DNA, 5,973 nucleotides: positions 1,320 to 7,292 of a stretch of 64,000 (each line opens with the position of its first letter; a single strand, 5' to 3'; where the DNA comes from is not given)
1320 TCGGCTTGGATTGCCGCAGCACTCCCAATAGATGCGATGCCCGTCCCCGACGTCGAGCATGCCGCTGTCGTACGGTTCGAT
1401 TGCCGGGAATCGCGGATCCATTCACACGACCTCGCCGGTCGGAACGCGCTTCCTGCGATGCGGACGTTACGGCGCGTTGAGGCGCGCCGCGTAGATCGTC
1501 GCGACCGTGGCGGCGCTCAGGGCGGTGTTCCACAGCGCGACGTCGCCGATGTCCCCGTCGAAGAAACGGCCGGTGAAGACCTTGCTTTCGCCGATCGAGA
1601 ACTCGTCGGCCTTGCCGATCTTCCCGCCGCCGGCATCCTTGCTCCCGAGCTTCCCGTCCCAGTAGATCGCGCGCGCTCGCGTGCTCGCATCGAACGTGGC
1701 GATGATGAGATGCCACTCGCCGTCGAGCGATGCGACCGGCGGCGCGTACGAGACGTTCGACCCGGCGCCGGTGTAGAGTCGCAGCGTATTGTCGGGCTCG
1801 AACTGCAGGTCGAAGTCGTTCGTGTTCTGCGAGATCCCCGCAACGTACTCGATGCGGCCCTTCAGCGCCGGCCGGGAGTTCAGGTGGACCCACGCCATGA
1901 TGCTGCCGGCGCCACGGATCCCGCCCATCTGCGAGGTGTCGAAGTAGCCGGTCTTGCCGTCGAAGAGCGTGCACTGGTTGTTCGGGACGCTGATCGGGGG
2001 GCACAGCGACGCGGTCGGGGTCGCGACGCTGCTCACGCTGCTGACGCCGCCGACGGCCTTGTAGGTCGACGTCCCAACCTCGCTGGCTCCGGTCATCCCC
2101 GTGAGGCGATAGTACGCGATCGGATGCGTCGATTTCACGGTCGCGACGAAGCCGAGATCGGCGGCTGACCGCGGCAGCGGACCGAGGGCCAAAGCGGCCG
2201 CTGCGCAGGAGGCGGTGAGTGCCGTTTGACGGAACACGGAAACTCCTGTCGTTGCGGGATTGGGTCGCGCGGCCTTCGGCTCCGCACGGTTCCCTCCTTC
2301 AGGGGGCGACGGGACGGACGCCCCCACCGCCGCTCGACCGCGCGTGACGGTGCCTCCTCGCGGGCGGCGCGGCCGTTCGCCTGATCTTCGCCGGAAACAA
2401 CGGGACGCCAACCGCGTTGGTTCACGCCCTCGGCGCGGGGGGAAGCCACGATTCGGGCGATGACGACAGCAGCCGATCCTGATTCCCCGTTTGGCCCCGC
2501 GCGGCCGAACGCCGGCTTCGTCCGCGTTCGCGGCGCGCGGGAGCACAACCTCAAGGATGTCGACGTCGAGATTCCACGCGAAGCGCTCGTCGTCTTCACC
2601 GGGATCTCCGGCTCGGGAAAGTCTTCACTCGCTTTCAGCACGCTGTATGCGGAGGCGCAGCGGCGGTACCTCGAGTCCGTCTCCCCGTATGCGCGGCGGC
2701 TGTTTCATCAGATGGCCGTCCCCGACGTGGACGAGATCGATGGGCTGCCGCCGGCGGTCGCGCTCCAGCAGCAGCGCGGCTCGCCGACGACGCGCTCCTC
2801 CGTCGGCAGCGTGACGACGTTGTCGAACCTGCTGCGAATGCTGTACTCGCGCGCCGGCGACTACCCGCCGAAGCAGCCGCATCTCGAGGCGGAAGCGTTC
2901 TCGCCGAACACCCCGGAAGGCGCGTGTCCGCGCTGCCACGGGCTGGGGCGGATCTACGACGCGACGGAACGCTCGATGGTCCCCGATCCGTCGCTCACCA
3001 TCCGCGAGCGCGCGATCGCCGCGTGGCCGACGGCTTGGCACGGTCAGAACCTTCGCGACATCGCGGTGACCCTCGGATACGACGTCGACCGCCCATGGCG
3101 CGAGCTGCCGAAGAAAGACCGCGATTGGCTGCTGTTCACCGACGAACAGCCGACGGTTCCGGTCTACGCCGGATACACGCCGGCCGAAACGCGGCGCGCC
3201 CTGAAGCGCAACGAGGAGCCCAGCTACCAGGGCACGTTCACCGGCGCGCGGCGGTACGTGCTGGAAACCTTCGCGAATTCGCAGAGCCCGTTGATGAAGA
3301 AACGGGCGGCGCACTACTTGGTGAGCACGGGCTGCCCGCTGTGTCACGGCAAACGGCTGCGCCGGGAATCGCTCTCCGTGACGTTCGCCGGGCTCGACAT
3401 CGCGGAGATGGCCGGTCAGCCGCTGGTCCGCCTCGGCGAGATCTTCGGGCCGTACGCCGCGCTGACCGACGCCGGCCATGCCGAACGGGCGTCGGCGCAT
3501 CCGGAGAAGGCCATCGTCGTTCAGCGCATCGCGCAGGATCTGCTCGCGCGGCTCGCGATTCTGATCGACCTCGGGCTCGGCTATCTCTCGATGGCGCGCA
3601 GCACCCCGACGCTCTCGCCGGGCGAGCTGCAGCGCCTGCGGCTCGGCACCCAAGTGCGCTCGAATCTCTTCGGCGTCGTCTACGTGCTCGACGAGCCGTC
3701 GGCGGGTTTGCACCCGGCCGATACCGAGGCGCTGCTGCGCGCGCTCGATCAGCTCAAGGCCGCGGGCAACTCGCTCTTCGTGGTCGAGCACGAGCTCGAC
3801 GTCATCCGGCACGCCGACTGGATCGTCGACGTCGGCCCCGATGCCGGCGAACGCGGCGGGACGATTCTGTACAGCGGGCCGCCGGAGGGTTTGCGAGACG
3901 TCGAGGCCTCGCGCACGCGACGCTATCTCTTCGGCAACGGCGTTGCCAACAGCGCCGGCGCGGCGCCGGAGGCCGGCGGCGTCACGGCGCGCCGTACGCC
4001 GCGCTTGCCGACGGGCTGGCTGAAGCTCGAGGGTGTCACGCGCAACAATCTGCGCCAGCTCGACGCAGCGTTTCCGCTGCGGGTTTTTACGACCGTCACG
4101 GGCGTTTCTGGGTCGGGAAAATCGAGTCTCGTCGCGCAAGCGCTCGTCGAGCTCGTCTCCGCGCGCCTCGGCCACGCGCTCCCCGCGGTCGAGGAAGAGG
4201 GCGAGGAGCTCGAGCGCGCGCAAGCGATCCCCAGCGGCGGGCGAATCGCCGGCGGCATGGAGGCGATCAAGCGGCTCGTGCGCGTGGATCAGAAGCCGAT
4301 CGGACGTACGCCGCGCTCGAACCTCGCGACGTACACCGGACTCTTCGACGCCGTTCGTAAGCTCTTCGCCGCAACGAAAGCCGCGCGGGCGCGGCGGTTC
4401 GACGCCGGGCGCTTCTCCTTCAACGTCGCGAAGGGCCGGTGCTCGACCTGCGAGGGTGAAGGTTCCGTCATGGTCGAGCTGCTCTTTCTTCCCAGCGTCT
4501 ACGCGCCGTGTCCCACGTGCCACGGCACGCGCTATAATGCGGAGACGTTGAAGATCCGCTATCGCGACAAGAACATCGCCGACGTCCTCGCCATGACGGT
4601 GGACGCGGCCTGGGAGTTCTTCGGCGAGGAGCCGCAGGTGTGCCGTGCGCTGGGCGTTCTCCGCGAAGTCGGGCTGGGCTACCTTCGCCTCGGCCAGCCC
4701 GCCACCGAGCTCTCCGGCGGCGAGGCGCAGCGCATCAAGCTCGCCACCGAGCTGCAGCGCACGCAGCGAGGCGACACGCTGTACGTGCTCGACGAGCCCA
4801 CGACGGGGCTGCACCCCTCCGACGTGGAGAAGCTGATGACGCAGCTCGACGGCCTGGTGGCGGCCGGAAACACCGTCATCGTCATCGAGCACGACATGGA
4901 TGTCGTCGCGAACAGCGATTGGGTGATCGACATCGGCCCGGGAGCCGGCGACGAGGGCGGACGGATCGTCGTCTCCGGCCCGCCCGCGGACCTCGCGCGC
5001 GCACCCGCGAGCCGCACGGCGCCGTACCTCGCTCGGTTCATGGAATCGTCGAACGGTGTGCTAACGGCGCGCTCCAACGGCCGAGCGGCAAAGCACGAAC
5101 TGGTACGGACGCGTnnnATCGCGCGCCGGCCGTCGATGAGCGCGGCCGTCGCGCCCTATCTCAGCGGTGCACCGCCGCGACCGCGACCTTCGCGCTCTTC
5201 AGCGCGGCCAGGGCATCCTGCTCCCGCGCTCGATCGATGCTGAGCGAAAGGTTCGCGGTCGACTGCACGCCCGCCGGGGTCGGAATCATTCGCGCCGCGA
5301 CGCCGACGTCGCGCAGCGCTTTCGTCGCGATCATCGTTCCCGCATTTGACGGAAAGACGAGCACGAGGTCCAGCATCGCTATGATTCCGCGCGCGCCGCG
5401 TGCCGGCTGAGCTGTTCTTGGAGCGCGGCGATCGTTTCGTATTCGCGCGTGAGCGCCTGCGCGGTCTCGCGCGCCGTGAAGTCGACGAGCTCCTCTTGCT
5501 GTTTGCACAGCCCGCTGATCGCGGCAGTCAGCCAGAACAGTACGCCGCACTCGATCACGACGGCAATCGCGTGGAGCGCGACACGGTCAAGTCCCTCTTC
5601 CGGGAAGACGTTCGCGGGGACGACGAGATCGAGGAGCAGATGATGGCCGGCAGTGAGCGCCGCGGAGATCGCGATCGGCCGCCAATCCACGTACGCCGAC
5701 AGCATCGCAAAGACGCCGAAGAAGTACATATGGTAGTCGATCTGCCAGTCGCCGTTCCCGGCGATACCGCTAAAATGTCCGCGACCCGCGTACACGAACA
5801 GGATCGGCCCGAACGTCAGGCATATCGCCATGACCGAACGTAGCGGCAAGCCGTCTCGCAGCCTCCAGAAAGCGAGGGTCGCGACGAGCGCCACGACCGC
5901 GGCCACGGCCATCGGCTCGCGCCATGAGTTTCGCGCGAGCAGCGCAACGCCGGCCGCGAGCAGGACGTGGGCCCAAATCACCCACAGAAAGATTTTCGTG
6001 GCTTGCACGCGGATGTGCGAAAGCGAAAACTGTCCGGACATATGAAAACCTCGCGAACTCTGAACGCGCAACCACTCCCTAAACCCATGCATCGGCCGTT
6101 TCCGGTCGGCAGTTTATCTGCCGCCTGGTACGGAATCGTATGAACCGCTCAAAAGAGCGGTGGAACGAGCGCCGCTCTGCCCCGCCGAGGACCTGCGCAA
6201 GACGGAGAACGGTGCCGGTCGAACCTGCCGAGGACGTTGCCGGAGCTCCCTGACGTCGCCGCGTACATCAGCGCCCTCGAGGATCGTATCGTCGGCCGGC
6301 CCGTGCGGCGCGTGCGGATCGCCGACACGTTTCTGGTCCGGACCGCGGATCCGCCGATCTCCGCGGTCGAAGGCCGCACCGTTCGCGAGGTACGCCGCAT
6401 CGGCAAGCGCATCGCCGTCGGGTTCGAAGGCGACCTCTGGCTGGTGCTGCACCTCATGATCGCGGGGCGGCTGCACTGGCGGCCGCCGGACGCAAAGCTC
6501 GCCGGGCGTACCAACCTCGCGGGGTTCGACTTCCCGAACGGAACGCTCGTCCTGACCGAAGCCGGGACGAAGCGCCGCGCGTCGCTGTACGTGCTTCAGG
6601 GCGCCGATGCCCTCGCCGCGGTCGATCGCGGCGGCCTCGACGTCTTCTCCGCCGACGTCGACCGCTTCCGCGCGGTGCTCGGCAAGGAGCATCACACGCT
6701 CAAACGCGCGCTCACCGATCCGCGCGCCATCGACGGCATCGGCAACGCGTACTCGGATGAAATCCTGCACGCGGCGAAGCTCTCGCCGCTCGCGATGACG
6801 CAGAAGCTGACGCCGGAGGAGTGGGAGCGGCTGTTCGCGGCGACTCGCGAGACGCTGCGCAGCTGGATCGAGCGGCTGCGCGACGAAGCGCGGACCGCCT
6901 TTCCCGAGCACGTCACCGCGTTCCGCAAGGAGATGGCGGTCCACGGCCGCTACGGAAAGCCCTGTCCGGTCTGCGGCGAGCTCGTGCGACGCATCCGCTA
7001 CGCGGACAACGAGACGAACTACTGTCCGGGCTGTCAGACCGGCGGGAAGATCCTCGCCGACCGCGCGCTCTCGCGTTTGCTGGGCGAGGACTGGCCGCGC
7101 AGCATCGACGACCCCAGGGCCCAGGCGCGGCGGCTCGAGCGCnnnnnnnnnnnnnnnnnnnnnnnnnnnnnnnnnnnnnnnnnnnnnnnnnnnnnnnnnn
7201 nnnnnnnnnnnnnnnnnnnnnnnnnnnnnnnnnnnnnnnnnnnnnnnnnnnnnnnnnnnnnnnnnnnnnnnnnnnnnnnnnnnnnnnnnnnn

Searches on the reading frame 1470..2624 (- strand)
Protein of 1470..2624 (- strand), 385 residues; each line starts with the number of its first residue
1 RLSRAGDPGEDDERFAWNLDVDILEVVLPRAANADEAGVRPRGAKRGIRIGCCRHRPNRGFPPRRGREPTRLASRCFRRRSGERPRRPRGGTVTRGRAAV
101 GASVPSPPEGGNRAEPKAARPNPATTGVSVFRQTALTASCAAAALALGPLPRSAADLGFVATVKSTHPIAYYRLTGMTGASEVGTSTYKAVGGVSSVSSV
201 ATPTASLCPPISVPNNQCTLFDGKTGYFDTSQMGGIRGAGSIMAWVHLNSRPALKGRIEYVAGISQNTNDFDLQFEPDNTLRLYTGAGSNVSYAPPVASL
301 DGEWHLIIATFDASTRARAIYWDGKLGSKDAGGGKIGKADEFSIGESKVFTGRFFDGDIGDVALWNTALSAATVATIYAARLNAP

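Call 52: search_protein_families(library=pfam, proteins=[window:1470-2624:-], max_evalue=0.0001)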
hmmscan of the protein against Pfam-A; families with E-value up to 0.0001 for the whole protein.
window:1470-2624:- (385 aa): 1 family
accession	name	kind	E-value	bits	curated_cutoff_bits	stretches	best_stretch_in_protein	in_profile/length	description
PF13385.13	Laminin_G_3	-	7.8e-19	68.7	27.6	1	222-375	1-151/151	Concanavalin A-like lectin/glucanases superfamily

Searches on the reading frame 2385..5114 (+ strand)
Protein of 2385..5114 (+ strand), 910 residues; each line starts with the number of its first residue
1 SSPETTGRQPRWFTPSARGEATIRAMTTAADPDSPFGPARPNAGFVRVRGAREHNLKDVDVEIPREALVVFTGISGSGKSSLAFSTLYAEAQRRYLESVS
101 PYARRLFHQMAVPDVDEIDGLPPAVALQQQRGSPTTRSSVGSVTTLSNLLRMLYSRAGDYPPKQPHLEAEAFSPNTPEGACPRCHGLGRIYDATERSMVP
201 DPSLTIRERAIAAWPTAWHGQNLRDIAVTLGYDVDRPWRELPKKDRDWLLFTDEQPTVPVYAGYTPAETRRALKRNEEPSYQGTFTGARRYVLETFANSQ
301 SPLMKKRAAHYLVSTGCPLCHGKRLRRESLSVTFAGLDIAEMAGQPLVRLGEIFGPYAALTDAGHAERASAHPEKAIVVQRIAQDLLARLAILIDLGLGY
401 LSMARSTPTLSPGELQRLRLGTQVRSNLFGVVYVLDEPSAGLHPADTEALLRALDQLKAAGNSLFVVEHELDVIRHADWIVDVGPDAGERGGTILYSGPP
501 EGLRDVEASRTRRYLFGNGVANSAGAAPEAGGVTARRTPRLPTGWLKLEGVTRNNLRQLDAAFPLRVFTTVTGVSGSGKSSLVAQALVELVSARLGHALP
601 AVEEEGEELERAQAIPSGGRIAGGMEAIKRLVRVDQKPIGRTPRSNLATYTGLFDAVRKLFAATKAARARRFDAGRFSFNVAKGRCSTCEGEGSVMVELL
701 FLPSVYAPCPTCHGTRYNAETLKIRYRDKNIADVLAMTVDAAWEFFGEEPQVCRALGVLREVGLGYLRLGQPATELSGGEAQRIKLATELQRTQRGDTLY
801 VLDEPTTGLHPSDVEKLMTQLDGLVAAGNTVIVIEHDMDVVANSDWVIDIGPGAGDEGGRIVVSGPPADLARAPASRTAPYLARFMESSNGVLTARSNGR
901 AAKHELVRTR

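Call 52: search_protein_families(library=pfam, proteins=[window:2385-5114:+], max_evalue=0.0001)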
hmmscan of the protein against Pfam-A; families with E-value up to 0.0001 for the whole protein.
window:2385-5114:+ (910 aa): 8 families
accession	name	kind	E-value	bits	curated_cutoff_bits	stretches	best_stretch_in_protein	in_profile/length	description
PF17755.6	UvrA_DNA-bind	-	6.8e-14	52.5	23.2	1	197-308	4-108/110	UvrA DNA-binding domain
PF00005.33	ABC_tran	-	4.3e-12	47.2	25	0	755-807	85-137/137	ABC transporter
PF20703.3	nSTAND1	-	2e-08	34.7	27.1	0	558-592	29-59/379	Novel STAND NTPase 1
PF13304.12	AAA_21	-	2.2e-08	35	27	0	770-823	232-284/304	AAA domain, putative AbiEii toxin, Type IV TA system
PF13555.12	AAA_29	-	8.3e-07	29.1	27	0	568-585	24-42/61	P-loop containing region of AAA domain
PF00684.25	DnaJ_CXXCXGXG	-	1.9e-06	28.5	32.7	0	684-716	16-51/65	DnaJ central domain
PF02463.25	SMC_N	-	5.3e-06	26.5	40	0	775-849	136-210/220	RecF/RecN/SMC N terminal domain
PF13191.12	AAA_16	-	1.7e-05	25.8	32.6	0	568-594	26-52/167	AAA ATPase domain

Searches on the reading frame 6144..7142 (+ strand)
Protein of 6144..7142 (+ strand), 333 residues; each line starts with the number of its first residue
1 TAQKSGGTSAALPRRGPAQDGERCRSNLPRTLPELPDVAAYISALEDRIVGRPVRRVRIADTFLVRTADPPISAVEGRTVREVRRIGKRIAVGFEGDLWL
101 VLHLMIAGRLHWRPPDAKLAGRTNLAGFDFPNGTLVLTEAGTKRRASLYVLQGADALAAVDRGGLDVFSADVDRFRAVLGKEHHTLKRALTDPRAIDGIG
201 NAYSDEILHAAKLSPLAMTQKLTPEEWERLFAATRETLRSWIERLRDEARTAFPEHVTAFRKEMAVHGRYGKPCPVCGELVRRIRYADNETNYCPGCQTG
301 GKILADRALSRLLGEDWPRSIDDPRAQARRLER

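Call 52: search_protein_families(library=pfam, proteins=[window:6144-7142:+], max_evalue=0.0001)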
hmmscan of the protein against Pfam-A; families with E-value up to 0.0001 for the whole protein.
window:6144-7142:+ (333 aa): 4 families
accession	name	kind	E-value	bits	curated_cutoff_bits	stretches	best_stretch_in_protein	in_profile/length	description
PF01149.29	Fapy_DNA_glyco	-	1.5e-15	58.3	25.5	1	33-118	2-90/117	Formamidopyrimidine-DNA glycosylase N-terminal domain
PF06831.19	H2TH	-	5.3e-14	52.4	34.7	1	170-244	10-84/93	Formamidopyrimidine-DNA glycosylase H2TH domain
PF06827.20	zf-FPG_IleRS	-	1.1e-05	25.6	21.3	1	271-299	1-29/30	Zinc finger found in FPG and IleRS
PF05833.16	NFACT_N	-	8.7e-05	21.9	31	0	165-240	168-242/456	NFACT N-terminal and middle domains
